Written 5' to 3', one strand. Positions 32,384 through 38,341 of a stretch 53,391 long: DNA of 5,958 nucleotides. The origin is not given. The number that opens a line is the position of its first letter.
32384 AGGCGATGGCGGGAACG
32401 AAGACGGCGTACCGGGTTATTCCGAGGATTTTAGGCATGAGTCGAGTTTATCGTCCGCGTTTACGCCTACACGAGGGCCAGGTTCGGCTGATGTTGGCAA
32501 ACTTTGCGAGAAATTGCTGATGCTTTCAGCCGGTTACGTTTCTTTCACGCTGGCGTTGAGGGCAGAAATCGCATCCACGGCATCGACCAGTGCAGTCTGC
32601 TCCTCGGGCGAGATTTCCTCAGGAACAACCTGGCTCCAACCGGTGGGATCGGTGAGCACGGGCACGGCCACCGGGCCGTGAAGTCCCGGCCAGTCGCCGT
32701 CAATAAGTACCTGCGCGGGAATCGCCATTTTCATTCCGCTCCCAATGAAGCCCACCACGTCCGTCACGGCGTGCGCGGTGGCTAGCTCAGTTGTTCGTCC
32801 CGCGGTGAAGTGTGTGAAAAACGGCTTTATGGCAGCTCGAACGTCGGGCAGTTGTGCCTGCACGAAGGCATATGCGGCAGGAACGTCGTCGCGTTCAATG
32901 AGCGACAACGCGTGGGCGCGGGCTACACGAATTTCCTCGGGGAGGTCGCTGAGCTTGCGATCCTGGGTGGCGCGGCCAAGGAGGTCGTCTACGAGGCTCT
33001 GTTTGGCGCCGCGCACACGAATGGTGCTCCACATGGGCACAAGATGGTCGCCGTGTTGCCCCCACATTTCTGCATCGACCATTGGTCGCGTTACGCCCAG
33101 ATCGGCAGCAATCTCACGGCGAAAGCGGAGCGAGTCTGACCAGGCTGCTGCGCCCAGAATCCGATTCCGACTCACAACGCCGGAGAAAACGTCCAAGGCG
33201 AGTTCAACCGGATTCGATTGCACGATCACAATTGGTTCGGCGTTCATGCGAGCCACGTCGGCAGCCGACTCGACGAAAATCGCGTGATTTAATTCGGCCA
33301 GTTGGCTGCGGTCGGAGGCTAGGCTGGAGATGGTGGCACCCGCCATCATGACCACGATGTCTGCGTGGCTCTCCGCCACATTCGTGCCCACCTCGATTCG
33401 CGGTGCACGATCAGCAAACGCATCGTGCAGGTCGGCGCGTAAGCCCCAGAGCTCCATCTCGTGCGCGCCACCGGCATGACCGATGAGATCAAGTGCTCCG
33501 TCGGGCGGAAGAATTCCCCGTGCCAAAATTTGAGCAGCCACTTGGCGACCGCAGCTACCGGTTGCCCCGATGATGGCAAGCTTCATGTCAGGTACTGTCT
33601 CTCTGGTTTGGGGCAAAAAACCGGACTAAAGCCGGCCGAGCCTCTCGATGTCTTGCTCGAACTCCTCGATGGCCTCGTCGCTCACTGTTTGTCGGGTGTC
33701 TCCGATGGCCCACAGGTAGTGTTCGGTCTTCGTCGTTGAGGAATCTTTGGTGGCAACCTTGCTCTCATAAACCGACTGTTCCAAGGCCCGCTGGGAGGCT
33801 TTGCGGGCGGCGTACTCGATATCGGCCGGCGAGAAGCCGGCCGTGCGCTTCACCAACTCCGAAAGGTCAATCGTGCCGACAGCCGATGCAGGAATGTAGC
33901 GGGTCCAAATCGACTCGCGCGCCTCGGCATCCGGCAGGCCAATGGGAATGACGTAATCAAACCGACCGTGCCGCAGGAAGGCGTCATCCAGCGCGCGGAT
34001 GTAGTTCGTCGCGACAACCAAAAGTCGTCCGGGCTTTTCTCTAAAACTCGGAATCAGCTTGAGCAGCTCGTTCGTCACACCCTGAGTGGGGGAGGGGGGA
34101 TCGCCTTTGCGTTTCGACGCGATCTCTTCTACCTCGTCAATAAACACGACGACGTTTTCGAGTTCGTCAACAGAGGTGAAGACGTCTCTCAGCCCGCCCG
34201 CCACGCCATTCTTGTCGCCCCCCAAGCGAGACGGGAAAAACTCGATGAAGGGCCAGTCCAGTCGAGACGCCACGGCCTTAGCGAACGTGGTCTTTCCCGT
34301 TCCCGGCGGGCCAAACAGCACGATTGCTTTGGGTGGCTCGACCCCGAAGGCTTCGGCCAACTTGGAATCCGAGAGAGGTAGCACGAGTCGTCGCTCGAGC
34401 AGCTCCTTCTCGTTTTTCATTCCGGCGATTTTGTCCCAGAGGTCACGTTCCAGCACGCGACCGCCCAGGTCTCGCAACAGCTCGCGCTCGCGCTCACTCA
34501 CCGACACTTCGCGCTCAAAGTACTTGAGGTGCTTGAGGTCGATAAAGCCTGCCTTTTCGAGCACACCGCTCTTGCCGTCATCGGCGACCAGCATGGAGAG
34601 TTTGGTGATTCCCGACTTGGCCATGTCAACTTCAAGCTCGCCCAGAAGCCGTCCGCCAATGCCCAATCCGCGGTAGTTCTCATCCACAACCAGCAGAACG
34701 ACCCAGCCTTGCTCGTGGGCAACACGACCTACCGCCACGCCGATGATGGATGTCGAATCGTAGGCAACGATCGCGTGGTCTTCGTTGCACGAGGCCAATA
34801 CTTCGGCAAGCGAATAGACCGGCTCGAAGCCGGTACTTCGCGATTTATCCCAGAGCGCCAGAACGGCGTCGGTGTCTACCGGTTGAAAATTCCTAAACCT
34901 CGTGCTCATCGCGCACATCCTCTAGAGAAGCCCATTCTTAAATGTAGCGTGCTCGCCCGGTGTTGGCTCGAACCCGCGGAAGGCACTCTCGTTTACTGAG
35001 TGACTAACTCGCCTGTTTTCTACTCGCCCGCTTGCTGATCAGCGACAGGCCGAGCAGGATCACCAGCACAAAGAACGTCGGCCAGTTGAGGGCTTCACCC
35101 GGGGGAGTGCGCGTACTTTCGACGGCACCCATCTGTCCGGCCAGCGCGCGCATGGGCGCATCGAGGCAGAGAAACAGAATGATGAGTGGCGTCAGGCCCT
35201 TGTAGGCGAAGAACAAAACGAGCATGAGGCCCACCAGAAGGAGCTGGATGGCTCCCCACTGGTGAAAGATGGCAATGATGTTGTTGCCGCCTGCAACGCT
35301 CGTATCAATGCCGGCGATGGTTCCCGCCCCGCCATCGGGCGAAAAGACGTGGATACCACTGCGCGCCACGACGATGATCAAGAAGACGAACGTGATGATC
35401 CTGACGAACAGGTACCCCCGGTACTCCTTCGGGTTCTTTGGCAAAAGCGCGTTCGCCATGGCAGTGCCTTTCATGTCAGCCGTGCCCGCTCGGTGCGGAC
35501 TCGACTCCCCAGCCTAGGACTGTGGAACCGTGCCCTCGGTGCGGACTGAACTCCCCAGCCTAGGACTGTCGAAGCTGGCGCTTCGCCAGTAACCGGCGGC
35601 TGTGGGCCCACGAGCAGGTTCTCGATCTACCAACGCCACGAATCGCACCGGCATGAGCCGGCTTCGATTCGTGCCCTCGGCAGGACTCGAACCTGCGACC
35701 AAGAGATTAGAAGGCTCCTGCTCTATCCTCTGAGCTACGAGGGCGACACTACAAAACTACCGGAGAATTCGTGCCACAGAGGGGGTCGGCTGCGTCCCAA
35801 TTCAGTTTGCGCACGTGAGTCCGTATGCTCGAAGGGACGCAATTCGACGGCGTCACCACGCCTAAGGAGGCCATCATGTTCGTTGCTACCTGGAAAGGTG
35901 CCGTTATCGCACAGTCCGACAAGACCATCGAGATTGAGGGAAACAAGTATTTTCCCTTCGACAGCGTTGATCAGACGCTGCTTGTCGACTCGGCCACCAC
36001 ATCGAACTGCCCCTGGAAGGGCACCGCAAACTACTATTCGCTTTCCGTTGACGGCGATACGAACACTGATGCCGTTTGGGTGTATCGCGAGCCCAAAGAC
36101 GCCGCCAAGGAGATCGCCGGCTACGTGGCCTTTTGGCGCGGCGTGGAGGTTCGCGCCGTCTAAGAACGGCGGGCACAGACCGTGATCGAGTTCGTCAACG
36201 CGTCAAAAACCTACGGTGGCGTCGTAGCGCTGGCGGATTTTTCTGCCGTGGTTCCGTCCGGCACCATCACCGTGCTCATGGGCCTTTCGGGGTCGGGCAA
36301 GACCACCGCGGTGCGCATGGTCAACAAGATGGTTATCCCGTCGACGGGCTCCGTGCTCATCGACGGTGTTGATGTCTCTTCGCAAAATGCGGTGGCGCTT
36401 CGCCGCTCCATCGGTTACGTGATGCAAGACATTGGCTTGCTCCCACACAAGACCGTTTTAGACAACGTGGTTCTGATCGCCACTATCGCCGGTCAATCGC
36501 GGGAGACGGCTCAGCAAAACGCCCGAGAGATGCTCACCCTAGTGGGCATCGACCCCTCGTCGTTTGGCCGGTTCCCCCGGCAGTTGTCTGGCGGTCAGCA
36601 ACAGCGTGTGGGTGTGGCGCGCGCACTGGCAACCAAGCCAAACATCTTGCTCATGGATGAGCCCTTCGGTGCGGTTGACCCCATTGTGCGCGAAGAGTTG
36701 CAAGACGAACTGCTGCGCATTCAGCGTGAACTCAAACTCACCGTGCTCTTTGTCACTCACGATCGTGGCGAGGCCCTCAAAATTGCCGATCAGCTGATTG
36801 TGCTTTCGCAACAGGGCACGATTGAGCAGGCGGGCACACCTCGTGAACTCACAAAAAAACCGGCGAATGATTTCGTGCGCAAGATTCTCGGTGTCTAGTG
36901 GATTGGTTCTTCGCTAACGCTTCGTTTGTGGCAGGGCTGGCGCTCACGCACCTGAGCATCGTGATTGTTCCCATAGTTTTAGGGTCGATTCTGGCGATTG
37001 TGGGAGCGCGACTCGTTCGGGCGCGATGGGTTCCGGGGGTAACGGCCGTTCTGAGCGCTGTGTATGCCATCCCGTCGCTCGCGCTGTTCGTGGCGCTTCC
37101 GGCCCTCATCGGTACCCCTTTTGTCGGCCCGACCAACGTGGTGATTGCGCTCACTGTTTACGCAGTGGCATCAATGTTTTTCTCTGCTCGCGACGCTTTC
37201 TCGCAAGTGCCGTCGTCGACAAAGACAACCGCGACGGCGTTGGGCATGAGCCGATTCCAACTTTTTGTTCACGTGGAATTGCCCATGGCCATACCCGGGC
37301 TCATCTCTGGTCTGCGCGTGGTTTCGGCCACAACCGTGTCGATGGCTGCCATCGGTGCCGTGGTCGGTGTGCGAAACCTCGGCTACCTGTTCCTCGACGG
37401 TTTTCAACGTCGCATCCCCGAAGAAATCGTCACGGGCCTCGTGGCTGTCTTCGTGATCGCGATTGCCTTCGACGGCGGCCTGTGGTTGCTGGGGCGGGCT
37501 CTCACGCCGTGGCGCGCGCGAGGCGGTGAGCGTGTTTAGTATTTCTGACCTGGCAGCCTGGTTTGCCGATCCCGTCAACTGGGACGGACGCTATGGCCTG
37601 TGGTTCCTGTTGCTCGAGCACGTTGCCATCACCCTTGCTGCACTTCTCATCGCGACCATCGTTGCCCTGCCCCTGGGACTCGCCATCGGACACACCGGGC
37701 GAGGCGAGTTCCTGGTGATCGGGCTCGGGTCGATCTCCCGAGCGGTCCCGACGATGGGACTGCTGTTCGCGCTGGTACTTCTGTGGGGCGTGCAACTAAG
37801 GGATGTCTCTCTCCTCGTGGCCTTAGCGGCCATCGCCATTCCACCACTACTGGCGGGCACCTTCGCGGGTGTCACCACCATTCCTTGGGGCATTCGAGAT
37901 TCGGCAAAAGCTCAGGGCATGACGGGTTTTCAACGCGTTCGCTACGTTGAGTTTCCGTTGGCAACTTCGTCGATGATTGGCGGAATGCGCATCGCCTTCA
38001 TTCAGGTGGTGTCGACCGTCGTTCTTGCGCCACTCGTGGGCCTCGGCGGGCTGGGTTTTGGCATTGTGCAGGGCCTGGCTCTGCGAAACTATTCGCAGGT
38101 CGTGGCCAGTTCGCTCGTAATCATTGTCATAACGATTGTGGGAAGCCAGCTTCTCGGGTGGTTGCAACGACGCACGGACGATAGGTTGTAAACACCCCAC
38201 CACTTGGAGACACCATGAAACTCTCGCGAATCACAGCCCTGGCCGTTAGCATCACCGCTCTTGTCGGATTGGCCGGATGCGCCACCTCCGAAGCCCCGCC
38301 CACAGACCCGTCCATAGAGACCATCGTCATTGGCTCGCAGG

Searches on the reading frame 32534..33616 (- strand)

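Call 17: search_protein_families(library=pfam, proteins=[window:32534-33616:-], max_evalue=0.001)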
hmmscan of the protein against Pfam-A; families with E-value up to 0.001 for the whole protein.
window:32534-33616:- (360 aa): 2 families
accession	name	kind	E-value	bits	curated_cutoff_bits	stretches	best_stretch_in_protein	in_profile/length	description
PF00056.29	Ldh_1_N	-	2e-11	44.5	27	1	11-152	1-138/141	lactate/malate dehydrogenase, NAD binding domain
PF02866.23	Ldh_1_C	-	2.8e-09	37.6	22.6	1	161-231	4-73/174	lactate/malate dehydrogenase, alpha/beta C-terminal domain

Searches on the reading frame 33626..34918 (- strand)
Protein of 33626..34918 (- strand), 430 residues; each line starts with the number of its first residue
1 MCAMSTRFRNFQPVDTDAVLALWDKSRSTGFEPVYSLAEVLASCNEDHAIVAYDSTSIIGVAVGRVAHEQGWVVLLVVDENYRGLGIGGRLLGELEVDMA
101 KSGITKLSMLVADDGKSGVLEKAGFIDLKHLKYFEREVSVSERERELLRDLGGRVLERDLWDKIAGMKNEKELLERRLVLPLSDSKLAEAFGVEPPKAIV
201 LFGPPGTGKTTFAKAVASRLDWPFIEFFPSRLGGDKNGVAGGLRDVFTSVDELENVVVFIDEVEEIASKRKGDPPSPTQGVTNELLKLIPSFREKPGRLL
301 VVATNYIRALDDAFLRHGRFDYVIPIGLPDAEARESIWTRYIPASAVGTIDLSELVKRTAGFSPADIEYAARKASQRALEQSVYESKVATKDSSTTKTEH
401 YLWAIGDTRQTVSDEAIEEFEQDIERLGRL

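Call 17: search_protein_families(library=pfam, proteins=[window:33626-34918:-], max_evalue=0.001)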
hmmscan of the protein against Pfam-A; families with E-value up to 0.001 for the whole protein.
window:33626-34918:- (430 aa): 10 families
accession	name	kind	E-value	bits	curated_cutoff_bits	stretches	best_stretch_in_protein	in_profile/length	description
PF00004.35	AAA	-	1.6e-25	90.5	21.2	1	199-327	1-130/131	ATPase family associated with various cellular activities (AAA)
PF00583.31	Acetyltransf_1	-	9.8e-10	39.2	20.7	1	35-124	19-115/116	Acetyltransferase (GNAT) family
PF13508.13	Acetyltransf_7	-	5.1e-08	33.6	27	1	46-125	2-82/84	Acetyltransferase (GNAT) domain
PF17862.7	AAA_lid_3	-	2.1e-07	30.8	27.2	1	350-383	2-35/45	AAA+ lid domain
PF13673.13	Acetyltransf_10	-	3.1e-07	30.9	23.6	1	45-130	29-112/128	Acetyltransferase (GNAT) domain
PF13401.12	AAA_22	-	4.4e-05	24.2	27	0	197-221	6-30/130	AAA domain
PF13521.12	AAA_28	-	0.00032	21.4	27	1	199-225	2-28/164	AAA domain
PF05496.18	RuvB_N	-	0.00049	20.3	27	1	197-267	34-97/159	Holliday junction DNA helicase RuvB P-loop domain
PF07724.20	AAA_2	-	0.00064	20.2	27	0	250-289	71-99/166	AAA domain (Cdc48 subfamily)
PF08445.16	FR47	-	0.00064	20.1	22.1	0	62-129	13-81/86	FR47-like protein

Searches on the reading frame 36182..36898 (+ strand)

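Call 68: search_protein_families(library=pfam, proteins=[window:36182-36898:+], max_evalue=0.001)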
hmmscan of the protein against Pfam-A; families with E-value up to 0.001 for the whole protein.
window:36182-36898:+ (238 aa): 2 families
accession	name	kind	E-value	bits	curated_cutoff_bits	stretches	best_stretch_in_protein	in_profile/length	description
PF00005.33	ABC_tran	-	7e-33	114.6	25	1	19-162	3-136/137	ABC transporter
PF13604.12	AAA_30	-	0.00029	21.1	27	1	23-105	13-82/191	AAA domain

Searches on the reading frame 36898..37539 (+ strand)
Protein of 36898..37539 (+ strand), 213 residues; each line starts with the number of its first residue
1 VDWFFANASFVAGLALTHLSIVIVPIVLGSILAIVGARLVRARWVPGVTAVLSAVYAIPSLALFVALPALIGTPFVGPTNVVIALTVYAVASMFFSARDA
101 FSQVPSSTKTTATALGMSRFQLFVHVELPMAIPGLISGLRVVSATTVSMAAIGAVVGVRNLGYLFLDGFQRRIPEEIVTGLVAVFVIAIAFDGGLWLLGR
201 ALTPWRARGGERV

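Call 68: search_protein_families(library=pfam, proteins=[window:36898-37539:+], max_evalue=0.001)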
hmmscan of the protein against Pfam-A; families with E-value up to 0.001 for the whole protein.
window:36898-37539:+ (213 aa): 1 family
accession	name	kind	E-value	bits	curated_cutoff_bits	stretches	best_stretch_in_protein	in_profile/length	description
PF00528.27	BPD_transp_1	-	3.2e-15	56.8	26.4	1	27-189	3-164/184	Binding-protein-dependent transport system inner membrane component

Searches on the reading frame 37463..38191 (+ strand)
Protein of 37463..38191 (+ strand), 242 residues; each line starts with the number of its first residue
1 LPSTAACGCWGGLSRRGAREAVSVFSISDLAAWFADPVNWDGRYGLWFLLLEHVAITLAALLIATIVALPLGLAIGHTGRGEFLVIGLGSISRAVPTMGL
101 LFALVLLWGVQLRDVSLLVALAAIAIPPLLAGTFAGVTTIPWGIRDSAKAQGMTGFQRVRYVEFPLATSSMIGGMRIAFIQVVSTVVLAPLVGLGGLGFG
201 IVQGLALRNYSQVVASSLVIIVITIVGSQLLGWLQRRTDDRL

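Call 68: search_protein_families(library=pfam, proteins=[window:37463-38191:+], max_evalue=0.001)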
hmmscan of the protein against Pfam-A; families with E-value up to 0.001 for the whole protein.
window:37463-38191:+ (242 aa): 1 family
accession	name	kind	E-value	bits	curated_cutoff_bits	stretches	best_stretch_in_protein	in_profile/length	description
PF00528.27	BPD_transp_1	-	1.9e-15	57.5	26.4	1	69-241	2-181/184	Binding-protein-dependent transport system inner membrane component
